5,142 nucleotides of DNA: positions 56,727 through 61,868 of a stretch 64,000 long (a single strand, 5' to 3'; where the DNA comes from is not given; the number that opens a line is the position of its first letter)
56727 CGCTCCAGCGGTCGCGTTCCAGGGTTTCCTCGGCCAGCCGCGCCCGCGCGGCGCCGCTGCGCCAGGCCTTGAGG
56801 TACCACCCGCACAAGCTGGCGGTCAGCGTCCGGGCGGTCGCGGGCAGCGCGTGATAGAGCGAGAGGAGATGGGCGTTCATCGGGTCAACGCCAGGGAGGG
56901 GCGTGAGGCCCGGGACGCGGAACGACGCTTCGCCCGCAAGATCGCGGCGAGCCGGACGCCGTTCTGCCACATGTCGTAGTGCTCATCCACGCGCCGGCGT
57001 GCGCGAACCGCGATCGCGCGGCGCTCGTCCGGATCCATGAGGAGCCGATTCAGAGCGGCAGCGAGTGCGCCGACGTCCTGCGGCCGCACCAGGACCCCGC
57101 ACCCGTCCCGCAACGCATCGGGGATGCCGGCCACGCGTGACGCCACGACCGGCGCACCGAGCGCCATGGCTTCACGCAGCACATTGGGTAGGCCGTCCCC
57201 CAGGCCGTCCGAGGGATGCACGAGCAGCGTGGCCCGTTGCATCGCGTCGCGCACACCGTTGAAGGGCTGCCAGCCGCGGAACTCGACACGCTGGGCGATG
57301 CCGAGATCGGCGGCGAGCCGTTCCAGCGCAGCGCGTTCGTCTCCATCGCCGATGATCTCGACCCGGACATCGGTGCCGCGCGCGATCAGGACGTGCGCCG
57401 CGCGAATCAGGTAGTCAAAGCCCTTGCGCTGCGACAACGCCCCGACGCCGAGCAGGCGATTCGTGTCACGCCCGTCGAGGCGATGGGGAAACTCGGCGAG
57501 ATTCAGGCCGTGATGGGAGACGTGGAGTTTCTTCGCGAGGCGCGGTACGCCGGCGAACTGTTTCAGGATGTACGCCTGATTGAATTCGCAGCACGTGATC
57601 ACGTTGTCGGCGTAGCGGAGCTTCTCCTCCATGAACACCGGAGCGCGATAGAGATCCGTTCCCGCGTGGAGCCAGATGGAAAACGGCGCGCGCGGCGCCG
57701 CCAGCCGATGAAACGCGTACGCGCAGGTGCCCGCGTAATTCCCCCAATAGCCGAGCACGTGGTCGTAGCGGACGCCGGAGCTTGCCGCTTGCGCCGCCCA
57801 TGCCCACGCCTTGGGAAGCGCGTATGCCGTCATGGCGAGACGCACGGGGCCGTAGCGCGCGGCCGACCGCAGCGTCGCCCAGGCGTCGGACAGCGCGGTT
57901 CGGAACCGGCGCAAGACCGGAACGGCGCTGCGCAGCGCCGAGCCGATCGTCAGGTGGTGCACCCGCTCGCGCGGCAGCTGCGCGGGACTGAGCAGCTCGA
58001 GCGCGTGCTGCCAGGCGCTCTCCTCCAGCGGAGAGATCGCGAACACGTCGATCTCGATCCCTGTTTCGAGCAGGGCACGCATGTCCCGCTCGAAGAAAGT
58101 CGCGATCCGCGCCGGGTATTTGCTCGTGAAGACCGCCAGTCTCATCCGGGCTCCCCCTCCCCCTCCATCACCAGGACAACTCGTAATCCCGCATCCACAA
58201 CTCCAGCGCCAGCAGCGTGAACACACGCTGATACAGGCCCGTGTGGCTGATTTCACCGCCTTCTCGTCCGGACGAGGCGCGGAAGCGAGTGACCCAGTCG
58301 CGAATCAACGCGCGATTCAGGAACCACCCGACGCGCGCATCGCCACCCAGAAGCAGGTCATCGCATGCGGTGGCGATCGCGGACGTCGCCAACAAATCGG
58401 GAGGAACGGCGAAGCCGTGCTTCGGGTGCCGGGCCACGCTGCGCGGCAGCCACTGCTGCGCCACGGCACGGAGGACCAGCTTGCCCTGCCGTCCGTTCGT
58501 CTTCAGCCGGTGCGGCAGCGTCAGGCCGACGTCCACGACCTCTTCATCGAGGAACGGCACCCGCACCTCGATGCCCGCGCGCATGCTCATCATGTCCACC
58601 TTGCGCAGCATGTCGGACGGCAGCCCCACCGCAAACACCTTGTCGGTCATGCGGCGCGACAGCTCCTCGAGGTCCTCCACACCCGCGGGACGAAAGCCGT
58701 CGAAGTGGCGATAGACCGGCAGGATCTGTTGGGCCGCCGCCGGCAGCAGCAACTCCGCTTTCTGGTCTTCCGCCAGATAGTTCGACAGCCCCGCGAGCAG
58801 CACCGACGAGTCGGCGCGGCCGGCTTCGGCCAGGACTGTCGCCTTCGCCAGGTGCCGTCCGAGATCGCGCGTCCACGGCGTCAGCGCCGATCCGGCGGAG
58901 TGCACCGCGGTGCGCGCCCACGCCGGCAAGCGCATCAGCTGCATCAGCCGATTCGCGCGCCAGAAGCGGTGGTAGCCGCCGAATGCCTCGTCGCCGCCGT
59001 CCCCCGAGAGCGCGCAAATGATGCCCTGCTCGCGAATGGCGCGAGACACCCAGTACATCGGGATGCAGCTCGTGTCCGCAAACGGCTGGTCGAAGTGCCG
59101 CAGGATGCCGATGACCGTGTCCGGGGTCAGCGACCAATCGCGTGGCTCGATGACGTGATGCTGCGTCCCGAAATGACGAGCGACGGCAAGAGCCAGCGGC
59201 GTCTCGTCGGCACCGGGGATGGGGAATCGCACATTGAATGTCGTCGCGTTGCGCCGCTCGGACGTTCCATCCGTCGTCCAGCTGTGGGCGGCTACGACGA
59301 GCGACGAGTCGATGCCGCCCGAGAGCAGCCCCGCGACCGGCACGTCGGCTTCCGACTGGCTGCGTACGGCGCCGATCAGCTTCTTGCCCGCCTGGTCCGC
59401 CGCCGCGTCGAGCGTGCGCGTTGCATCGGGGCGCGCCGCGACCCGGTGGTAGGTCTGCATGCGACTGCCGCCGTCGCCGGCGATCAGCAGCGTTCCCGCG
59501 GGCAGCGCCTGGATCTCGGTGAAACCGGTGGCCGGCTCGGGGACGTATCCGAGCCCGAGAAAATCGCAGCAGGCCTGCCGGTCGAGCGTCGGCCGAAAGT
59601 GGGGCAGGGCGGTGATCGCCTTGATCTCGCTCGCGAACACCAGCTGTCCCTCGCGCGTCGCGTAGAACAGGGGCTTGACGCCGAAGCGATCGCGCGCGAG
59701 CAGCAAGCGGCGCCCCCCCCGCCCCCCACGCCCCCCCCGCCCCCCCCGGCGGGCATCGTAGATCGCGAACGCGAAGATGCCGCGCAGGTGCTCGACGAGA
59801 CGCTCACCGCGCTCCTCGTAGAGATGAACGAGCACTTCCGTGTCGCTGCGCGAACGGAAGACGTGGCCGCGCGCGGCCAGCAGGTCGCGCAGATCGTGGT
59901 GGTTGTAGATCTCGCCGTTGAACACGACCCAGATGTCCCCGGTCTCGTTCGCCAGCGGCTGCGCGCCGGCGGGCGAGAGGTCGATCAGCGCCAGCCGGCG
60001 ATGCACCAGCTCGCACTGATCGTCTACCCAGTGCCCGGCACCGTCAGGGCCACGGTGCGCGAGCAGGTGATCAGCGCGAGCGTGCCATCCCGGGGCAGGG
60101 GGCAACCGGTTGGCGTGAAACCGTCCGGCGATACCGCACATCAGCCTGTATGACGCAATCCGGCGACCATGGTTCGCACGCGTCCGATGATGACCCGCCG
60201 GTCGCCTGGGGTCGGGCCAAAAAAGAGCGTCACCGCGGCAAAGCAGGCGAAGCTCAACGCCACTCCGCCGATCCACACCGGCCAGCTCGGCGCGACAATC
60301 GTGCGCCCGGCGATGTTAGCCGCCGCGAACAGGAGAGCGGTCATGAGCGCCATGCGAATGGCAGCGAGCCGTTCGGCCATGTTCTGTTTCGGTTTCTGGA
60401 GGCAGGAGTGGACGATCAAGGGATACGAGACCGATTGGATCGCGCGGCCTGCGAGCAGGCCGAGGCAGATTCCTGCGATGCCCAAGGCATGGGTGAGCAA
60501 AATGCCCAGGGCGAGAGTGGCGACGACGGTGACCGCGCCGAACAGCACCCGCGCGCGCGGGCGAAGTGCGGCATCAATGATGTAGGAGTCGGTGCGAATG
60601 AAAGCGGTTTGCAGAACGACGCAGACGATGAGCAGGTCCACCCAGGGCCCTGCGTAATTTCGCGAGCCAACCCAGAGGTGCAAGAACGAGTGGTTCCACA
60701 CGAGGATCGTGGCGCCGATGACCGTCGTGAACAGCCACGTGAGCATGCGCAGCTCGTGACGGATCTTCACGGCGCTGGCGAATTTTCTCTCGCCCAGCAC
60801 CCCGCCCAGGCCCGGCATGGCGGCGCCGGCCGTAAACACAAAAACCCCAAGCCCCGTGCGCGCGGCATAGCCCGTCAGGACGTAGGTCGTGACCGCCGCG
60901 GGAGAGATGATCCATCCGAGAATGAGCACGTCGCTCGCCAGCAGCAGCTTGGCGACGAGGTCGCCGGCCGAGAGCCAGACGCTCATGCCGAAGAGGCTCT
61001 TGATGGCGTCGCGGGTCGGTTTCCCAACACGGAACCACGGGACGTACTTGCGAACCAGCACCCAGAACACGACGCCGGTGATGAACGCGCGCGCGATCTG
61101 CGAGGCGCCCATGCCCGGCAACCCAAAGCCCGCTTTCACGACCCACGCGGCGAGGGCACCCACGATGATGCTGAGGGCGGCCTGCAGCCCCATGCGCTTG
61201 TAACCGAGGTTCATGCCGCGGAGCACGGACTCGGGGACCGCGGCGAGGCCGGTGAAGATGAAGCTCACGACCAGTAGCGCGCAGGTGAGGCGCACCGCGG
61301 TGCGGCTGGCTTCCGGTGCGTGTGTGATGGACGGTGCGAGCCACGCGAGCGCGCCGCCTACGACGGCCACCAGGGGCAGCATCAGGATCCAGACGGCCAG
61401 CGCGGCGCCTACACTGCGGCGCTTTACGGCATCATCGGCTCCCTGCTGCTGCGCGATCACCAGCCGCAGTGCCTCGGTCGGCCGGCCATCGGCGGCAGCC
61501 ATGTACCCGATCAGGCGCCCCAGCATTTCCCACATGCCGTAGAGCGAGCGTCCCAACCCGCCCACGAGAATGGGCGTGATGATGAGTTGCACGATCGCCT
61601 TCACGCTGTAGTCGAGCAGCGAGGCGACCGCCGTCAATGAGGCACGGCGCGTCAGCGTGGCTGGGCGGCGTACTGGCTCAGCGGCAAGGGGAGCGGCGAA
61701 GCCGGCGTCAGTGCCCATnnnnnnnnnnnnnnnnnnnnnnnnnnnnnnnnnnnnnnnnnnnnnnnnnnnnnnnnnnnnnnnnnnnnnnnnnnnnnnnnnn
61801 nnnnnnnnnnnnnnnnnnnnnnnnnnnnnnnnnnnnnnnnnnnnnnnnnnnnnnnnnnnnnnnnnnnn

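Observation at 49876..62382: Segmentally duplicated [P-loop protein]-[membrane gene]-[GT4]-[PaaK-like ligase] cassette: candidate uncharacterised polysaccharide-decoration system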

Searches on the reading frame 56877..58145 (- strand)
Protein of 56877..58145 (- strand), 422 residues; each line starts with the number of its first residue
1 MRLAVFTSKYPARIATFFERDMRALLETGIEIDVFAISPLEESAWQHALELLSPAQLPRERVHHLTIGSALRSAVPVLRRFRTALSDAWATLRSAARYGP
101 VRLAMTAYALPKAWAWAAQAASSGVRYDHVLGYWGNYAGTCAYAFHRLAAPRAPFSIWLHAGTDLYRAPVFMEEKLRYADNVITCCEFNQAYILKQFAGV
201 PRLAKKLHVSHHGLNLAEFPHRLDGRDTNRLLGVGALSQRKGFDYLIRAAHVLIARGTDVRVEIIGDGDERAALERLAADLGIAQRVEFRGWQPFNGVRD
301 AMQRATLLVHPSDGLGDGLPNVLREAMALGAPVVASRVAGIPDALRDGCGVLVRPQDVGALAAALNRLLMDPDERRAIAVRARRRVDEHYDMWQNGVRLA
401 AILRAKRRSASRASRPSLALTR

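Call 5: search_protein_families(library=pfam, proteins=[window:56877-58145:-], max_evalue=0.01)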
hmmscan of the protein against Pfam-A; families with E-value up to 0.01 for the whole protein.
window:56877-58145:- (422 aa): 4 families
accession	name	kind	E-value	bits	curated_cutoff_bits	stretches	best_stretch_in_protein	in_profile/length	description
PF13692.12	Glyco_trans_1_4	-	3.5e-33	115.3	27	1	230-371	3-142/142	Glycosyl transferases group 1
PF00534.26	Glycos_transf_1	-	9.9e-31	107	26.4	1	227-384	14-171/172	Glycosyl transferases group 1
PF13524.12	Glyco_trans_1_2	-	2.1e-13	50.9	25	1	255-392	10-135/144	Glycosyl transferase-like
PF20706.3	GT4-conflict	-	1.4e-08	34.5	26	1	204-397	171-382/385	Family 4 Glycosyltransferase in conflict systems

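Call 6: search_protein_families(library=ncbifam, proteins=[window:56877-58145:-], max_evalue=0.01)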
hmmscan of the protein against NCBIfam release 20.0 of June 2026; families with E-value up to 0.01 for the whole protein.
window:56877-58145:- (422 aa): 34 families (the best 25 are shown)
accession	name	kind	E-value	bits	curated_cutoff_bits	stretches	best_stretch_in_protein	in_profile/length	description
NF041876.1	EPS_EpsE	equivalog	2.3e-39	135.8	400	1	4-393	2-383/389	exopolysaccharide biosynthesis GT4 family glycosyltransferase EpsE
TIGR03088.1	stp2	hypoth_equivalog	7.6e-24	84.4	409.05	1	223-393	189-360/374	TIGR03088 family PEP-CTERM/XrtA system glycosyltransferase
TIGR04005.1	wcaL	equivalog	2.2e-21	76.2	537.6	1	199-404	193-404/406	colanic acid biosynthesis glycosyltransferase WcaL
TIGR03449.1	mycothiol_MshA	equivalog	1.1e-20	73.9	462.5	1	231-387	223-385/406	D-inositol-3-phosphate glycosyltransferase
TIGR04063.1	stp3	hypoth_equivalog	2.6e-19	69.4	442.05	1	166-397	144-385/397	TIGR04063 family PEP-CTERM/XrtA system glycosyltransferase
NF047684.1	TeichurnBiosyTuaC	equivalog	5.6e-18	65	550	1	231-401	222-384/391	teichuronic acid biosynthesis protein TuaC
NF038229.1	Glyco4_Geo_Pelo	equivalog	2.9e-16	59.4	400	1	120-404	49-334/338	GPMC system family 4 glycosyltransferase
TIGR03999.1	thiol_BshA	equivalog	5.6e-16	58.4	273.7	1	254-392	224-359/375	N-acetyl-alpha-D-glucosaminyl L-malate synthase BshA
NF007640.0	PRK10307.1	subfamily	9.7e-14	51.1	276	1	231-392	232-393/411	WcaI family glycosyltransferase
NF053787.1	GlcN_PG_synth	equivalog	2.4e-13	49.7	480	1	234-396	203-348/361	N-acetylglucosaminyl phosphatidylglycerol synthase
NF007396.0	PRK09922.1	equivalog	4.2e-13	48.9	385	1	255-372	208-327/361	lipopolysaccharide 1,6-galactosyltransferase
TIGR02149.1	glgA_Coryne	subfamily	3.5e-12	46.1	302.4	1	173-391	138-375/391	glycogen synthase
TIGR04348.1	TIGR04348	equivalog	7.6e-12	44.9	300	1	149-380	64-286/310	selenoneine biosynthesis selenosugar synthase SenB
NF050056.1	ProtGlycPglH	equivalog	2.1e-10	40.2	600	1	226-392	177-339/354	GalNAc-alpha-(1->4)-GalNAc-alpha-(1->3)-diNAcBac-PP-undecaprenol alpha-1,4-N-acetyl-D-galactosaminyltransferase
TIGR04047.1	MSMEG_0565_glyc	hypoth_equivalog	3.4e-10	39.5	259.85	1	221-389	186-358/373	MSMEG_0565 family glycosyltransferase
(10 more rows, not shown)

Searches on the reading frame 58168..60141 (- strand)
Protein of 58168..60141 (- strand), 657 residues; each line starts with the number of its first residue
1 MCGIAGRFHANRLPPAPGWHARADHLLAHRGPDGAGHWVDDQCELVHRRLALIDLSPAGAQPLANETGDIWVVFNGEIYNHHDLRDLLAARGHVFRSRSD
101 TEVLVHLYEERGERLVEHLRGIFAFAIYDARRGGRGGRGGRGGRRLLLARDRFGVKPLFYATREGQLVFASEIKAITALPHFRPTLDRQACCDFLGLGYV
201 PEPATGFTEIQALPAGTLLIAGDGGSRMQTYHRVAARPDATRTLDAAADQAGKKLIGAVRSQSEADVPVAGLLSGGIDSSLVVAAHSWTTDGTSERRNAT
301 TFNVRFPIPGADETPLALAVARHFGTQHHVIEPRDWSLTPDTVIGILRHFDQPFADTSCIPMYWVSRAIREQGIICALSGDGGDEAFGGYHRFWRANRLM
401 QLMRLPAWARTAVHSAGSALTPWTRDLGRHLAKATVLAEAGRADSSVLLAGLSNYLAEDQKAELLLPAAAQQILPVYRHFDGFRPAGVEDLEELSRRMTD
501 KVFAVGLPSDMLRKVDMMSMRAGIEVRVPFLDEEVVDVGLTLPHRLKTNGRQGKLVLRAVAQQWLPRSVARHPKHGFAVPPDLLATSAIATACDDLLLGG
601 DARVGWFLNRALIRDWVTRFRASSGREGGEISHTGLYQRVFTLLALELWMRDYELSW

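Call 5: search_protein_families(library=pfam, proteins=[window:58168-60141:-], max_evalue=0.01)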
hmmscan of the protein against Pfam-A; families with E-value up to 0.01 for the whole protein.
window:58168-60141:- (657 aa): 3 families
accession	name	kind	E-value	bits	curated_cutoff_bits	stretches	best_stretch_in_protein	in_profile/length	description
PF00733.27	Asn_synthase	-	3.5e-68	231.3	21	1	254-651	5-354/354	Asparagine synthase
PF13522.11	GATase_6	-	3.4e-42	144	27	1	32-172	1-130/130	Glutamine amidotransferase domain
PF13537.11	GATase_7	-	4.4e-42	143.4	25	1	47-177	1-122/123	Glutamine amidotransferase domain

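Call 6: search_protein_families(library=ncbifam, proteins=[window:58168-60141:-], max_evalue=0.01)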
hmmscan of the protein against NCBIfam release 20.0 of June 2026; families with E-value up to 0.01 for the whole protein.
window:58168-60141:- (657 aa): 9 families
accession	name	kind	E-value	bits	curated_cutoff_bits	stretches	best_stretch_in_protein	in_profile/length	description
TIGR01536.1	asn_synth_AEB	equivalog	6.2e-124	414.8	267.1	1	2-577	1-517/517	asparagine synthase (glutamine-hydrolyzing)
TIGR03108.1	eps_aminotran_1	hypoth_equivalog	2e-121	406.7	816.9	1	1-580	1-564/628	XrtA/PEP-CTERM system amidotransferase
TIGR03104.1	trio_amidotrans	equivalog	2.2e-90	303.6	570.1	2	1-394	1-384/589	N-acetylglutaminylglutamine amidotransferase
NF006949.0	PRK09431.1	equivalog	5e-82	276.2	499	3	1-178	1-167/554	asparagine synthase B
NF033535.1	lass_lactam_cya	exception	4.2e-60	204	525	2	1-390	1-380/668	lasso peptide isopeptide bond-forming cyclase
NF033561.1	macrolact_Ik_Al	subfamily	1.7e-21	76.5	300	1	148-572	95-487/561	albusnodin/ikarugamycin family macrolactam cyclase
TIGR01134.1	purF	equivalog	3.9e-11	43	350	1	59-178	83-201/432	amidophosphoribosyltransferase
TIGR01135.1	glmS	equivalog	5e-11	41.8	418.05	1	59-133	83-167/607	glutamine--fructose-6-phosphate transaminase (isomerizing)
NF001484.0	PRK00331.1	subfamily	6.7e-11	41.3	381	1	59-129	84-164/601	isomerizing glutamine--fructose-6-phosphate transaminase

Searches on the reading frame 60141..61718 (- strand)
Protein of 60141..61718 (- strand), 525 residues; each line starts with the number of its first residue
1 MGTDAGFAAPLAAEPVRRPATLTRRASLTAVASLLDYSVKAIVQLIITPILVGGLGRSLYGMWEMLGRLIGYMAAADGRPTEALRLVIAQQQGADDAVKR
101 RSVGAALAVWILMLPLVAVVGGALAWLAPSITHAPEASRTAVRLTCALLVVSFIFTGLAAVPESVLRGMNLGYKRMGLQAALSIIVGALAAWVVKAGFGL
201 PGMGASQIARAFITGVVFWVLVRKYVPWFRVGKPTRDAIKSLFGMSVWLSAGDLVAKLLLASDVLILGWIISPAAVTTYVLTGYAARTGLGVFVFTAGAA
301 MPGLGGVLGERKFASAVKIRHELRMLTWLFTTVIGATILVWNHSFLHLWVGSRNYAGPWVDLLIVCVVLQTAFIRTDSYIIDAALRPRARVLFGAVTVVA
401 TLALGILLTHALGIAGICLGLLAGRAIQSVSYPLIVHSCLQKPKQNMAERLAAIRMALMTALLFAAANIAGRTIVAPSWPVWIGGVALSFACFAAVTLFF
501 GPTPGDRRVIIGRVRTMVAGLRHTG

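Call 5: search_protein_families(library=pfam, proteins=[window:60141-61718:-], max_evalue=0.01)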
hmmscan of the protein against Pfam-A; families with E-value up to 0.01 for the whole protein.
window:60141-61718:- (525 aa): 2 families
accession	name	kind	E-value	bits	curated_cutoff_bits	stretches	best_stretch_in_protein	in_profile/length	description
PF01943.22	Polysacc_synt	-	6.5e-08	32.8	28.2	1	107-302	79-268/274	Polysaccharide biosynthesis protein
PF13440.11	Polysacc_synt_3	-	1.4e-07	31.5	23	1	108-280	49-215/293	Polysaccharide biosynthesis protein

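Call 6: search_protein_families(library=ncbifam, proteins=[window:60141-61718:-], max_evalue=0.01)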
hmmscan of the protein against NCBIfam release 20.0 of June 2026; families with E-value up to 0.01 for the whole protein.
window:60141-61718:- (525 aa): 0 families
